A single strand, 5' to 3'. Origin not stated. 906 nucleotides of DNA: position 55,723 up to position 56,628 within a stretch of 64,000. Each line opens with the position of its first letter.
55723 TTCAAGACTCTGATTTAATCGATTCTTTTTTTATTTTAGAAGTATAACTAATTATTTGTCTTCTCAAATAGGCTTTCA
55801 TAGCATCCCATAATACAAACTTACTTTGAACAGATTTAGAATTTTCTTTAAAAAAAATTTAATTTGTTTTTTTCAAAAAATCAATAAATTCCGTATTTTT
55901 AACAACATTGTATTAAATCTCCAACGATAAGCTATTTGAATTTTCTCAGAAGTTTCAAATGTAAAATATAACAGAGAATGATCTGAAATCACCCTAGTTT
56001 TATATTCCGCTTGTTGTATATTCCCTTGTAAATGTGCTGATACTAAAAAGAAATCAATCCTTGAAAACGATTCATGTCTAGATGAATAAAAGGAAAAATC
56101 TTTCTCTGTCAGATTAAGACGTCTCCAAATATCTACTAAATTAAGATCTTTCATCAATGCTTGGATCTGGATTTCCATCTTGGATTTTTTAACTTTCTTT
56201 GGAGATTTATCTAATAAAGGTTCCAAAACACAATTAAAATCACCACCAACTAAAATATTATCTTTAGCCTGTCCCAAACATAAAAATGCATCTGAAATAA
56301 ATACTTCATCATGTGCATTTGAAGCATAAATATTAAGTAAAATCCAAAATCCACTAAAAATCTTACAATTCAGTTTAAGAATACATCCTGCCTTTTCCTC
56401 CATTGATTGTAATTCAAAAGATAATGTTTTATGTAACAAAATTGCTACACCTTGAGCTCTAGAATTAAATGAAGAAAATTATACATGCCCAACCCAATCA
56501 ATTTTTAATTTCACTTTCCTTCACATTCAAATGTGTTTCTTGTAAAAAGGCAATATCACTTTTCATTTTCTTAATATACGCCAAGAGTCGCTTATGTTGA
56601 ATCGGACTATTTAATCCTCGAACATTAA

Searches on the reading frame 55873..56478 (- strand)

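Call 27: search_protein_families(library=pfam, proteins=[window:55873-56439:-], max_evalue=0.01)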
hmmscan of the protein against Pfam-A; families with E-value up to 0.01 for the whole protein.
window:55873-56439:- (188 aa): 2 families
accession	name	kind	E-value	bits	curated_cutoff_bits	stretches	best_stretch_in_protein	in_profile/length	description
PF14529.12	Exo_endo_phos_2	-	2.7e-05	24.4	27.4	1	35-156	4-115/117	Endonuclease-reverse transcriptase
PF03372.29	Exo_endo_phos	-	0.0017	18.6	24.5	1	56-154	142-225/225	Endonuclease/Exonuclease/phosphatase family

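Call 32: search_protein_families(library=pfam, max_evalue=0.001, proteins=[window:55876-56478:-])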
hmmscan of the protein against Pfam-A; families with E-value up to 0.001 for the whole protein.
seq(201 aa): 2 families
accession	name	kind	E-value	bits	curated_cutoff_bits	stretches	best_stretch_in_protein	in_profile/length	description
PF14529.12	Exo_endo_phos_2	-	3.2e-05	24.2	27.4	1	48-169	4-115/117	Endonuclease-reverse transcriptase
PF03372.29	Exo_endo_phos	-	0.00096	19.4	24.5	0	62-167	135-225/225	Endonuclease/Exonuclease/phosphatase family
